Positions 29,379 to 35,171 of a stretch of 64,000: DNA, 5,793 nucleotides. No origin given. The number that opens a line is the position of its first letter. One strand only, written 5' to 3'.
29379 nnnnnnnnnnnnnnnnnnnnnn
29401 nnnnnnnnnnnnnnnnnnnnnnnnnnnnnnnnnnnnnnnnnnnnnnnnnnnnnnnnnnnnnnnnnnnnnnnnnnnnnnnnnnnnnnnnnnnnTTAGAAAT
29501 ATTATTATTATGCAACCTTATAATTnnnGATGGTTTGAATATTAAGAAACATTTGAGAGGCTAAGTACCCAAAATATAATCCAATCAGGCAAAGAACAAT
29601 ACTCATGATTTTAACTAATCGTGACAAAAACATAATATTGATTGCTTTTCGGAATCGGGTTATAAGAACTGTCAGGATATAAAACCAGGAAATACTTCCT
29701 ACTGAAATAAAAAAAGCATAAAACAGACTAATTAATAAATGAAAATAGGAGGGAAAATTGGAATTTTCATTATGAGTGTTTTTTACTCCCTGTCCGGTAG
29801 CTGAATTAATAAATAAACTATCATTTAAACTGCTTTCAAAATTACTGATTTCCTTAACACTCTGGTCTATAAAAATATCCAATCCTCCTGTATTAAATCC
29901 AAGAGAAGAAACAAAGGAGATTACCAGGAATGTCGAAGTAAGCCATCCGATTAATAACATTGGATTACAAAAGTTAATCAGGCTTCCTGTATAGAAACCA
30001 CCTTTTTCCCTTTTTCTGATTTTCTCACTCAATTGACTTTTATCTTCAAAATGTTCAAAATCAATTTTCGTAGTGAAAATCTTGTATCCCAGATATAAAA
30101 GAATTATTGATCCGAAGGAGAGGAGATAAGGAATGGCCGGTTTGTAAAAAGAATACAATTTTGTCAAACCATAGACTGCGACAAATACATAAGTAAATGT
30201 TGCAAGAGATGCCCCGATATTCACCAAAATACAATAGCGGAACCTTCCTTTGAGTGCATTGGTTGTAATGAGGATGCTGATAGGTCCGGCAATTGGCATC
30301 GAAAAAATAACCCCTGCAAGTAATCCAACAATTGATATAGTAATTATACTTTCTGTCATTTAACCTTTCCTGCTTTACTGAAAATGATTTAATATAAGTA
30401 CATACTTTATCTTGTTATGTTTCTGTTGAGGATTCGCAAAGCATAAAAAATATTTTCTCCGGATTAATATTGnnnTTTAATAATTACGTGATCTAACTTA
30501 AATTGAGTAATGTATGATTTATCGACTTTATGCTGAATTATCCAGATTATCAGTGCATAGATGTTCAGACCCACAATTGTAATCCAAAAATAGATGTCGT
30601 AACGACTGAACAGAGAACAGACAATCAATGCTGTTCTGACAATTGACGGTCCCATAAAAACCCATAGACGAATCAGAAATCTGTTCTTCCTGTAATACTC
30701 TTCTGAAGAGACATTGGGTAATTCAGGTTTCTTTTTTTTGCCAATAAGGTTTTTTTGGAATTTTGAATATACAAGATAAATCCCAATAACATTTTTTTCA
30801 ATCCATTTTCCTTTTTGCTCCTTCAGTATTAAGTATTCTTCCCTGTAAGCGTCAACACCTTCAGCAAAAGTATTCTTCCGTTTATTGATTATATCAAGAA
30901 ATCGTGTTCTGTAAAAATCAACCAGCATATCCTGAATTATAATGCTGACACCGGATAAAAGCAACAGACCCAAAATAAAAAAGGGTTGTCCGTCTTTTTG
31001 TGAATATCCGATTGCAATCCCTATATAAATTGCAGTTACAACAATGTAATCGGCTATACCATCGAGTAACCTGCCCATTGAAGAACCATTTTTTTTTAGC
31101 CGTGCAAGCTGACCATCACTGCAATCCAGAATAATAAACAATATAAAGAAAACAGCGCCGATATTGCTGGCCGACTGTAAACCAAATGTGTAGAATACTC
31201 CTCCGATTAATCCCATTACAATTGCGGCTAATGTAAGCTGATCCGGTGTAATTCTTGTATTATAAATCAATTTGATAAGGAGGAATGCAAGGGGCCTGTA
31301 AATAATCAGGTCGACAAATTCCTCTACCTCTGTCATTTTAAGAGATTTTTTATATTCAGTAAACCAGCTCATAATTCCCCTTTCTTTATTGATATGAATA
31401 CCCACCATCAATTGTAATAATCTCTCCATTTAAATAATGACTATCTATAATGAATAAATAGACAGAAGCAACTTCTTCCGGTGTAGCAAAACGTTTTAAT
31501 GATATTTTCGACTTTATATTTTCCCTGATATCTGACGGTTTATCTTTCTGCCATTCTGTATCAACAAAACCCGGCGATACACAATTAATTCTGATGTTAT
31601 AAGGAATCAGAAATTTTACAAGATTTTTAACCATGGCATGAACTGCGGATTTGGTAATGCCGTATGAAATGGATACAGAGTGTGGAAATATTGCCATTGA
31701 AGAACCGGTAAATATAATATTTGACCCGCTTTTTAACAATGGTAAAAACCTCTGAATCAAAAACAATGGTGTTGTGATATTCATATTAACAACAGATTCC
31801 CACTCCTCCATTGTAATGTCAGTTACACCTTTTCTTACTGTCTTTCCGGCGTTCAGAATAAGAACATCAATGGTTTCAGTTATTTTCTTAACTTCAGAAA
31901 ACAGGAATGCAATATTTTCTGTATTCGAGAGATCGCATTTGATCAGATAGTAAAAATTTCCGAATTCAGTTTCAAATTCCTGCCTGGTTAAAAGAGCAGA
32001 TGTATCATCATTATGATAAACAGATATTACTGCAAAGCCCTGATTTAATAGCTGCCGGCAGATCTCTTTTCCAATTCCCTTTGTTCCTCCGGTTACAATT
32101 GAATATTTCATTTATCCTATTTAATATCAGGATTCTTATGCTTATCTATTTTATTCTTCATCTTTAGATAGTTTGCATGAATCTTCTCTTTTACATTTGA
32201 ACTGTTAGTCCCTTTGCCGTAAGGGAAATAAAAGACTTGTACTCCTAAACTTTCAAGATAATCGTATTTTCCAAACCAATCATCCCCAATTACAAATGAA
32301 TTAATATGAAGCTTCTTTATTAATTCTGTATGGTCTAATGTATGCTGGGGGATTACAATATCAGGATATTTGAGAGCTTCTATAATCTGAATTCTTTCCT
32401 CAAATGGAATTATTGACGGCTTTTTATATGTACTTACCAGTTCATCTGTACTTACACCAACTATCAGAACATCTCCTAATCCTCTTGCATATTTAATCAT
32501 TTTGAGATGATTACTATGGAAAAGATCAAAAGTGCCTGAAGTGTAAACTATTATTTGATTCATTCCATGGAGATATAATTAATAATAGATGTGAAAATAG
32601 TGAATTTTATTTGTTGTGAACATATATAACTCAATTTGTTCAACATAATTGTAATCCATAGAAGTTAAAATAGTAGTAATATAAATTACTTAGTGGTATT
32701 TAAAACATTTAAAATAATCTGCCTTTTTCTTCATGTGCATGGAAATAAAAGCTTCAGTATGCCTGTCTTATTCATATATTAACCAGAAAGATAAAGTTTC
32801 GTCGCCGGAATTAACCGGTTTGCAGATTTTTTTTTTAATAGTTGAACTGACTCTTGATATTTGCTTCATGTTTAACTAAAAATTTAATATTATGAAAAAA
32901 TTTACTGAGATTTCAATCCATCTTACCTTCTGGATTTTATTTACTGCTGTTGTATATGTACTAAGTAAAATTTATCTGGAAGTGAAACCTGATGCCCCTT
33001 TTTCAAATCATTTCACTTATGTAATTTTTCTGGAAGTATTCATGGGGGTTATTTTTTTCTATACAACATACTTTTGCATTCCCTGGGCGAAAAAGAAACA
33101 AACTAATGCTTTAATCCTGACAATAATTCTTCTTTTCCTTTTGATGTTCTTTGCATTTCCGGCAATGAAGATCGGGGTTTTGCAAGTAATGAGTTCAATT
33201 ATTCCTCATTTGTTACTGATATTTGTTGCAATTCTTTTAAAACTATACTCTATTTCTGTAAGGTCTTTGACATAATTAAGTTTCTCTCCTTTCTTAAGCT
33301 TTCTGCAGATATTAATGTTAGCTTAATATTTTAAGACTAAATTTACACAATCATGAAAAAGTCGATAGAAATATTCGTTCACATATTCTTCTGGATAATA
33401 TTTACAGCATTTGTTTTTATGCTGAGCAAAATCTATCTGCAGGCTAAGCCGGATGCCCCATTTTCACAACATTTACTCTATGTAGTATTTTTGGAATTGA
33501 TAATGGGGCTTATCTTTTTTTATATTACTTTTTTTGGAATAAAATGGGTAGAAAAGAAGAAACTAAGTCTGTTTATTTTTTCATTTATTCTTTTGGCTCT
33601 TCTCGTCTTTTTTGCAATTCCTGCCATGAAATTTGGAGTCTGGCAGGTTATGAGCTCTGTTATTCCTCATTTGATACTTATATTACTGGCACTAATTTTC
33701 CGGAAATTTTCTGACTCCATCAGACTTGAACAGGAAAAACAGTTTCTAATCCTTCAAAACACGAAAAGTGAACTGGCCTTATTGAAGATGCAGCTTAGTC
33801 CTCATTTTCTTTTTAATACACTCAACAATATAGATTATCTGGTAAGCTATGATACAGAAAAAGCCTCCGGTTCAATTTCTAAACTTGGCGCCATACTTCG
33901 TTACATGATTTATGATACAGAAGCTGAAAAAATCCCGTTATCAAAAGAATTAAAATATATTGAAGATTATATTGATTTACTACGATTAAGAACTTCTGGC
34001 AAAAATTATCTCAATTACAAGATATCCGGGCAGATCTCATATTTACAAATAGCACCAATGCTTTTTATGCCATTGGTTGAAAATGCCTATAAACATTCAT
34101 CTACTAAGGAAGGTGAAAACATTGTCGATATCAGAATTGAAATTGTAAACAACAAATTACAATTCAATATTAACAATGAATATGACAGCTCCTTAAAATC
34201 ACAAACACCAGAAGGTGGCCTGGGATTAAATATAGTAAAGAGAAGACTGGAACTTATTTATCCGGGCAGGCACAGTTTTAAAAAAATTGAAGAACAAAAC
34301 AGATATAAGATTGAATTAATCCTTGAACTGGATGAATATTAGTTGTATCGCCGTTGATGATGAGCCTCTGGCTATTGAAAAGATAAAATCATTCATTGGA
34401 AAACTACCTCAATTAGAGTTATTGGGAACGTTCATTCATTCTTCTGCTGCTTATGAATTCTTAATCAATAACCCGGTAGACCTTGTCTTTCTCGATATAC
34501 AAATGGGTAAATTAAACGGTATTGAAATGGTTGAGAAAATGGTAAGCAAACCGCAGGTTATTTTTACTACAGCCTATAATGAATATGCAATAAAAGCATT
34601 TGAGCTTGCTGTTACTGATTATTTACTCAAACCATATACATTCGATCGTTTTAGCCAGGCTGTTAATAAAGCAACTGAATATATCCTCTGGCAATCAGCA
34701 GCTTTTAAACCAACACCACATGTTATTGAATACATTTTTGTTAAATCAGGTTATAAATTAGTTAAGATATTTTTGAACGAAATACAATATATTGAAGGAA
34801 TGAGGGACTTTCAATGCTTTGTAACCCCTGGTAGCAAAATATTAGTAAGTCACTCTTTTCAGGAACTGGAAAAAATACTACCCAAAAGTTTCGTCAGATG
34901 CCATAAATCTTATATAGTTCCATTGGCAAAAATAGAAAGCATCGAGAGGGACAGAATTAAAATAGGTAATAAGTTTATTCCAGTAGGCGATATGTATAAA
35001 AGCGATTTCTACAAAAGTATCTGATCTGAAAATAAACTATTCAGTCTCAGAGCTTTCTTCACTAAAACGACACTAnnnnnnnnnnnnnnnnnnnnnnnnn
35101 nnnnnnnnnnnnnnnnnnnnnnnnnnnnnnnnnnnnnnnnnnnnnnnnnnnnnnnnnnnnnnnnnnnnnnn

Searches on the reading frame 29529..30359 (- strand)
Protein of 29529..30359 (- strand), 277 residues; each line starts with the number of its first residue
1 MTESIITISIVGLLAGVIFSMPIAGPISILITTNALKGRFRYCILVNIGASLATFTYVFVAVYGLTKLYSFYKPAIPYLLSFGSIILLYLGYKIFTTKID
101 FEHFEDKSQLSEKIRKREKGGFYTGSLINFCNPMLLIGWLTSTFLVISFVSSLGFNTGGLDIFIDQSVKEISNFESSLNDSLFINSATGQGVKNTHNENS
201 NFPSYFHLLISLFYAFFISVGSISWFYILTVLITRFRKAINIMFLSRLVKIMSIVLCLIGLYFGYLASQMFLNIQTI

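Call 22: search_protein_families(library=pfam, proteins=[window:29529-30359:-], max_evalue=0.001)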
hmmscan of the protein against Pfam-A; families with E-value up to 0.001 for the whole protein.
window:29529-30359:- (277 aa): 1 family
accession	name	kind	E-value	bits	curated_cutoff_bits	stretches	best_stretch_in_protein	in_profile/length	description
PF01810.24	LysE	-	3.7e-10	40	25.6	1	21-143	5-120/193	LysE type translocator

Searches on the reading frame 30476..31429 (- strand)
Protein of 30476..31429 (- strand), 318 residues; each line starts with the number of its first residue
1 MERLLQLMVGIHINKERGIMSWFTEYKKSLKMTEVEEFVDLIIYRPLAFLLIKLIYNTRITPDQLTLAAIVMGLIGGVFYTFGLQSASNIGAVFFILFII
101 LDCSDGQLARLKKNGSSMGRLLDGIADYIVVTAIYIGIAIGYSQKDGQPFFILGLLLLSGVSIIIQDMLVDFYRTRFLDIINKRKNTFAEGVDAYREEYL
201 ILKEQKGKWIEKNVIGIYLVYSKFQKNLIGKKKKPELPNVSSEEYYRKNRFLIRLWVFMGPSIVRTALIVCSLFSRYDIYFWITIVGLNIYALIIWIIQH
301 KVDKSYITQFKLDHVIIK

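Call 22: search_protein_families(library=pfam, proteins=[window:30476-31429:-], max_evalue=0.001)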
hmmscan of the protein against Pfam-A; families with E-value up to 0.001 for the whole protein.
window:30476-31429:- (318 aa): 1 family
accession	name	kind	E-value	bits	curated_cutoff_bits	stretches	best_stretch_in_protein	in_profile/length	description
PF01066.26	CDP-OH_P_transf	-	1.8e-13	51.6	22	1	60-164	2-100/152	CDP-alcohol phosphatidyltransferase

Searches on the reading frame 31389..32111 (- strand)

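Call 23: search_protein_families(library=pfam, proteins=[window:31389-32111:-], max_evalue=0.001)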
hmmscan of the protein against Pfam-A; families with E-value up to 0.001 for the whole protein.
window:31389-32111:- (241 aa): 8 families
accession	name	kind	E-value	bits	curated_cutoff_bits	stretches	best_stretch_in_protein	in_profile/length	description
PF13561.12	adh_short_C2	-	3.1e-47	161.6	27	1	11-239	6-236/236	Enoyl-(Acyl carrier protein) reductase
PF00106.31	adh_short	-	8.4e-41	140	26.6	1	5-193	4-192/195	short chain dehydrogenase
PF08659.16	KR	-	1.7e-10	41.6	22.6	1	5-163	4-162/180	KR domain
PF23441.1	SDR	-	1.7e-09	37.9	27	1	6-237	12-254/258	SDR-like rossmann domain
PF08643.16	DUF1776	-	9e-06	25.7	25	1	95-168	106-176/294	Fungal family of unknown function (DUF1776)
PF01370.27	Epimerase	-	1.3e-05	25.1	20.9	1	5-82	2-70/240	NAD dependent epimerase/dehydratase family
PF02719.21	Polysacc_synt_2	-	7.5e-05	22.5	20.2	1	5-75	2-77/293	Polysaccharide biosynthesis protein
PF16363.11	GDP_Man_Dehyd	-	7.8e-05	22.7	27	1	5-75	1-75/332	GDP-mannose 4,6 dehydratase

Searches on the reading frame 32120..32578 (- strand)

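Call 23: search_protein_families(library=pfam, proteins=[window:32120-32578:-], max_evalue=0.001)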
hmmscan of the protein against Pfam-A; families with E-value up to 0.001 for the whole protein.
window:32120-32578:- (153 aa): 1 family
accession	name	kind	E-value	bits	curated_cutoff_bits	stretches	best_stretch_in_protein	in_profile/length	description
PF01467.32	CTP_transf_like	-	4.2e-16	59.8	21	1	13-104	2-93/133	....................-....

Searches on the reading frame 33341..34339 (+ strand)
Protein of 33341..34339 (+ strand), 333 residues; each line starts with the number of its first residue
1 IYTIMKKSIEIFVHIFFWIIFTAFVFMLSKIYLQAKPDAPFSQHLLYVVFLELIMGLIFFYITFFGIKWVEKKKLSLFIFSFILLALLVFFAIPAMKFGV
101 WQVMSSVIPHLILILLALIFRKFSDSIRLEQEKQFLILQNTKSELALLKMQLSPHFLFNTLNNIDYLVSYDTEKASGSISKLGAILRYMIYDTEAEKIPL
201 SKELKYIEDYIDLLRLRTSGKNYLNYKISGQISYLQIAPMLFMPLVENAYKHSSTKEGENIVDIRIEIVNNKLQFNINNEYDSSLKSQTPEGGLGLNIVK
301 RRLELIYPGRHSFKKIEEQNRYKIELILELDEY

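Call 23: search_protein_families(library=pfam, proteins=[window:33341-34339:+], max_evalue=0.001)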
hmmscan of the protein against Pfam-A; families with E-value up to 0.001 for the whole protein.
window:33341-34339:+ (333 aa): 1 family
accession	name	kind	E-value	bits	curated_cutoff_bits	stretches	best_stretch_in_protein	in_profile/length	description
PF06580.19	His_kinase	-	1.1e-22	80.4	25.2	1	144-219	2-78/81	Histidine kinase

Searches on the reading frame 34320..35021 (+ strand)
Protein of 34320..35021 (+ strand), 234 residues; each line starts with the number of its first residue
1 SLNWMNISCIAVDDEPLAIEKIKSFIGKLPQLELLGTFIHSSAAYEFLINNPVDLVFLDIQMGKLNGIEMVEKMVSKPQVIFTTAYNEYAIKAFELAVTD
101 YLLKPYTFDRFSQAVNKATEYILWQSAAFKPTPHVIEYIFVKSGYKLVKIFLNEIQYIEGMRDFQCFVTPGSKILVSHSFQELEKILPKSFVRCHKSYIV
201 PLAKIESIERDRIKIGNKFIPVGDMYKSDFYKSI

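Call 23: search_protein_families(library=pfam, proteins=[window:34320-35021:+], max_evalue=0.001)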
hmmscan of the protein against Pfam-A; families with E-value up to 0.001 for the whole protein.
window:34320-35021:+ (234 aa): 2 families
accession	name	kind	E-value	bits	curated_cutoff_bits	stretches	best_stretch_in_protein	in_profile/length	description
PF00072.30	Response_reg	-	4e-17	62.8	30.2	1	11-115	3-110/111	Response regulator receiver domain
PF04397.21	LytTR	-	7.1e-15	55.5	22.6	1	146-232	2-95/98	LytTr DNA-binding domain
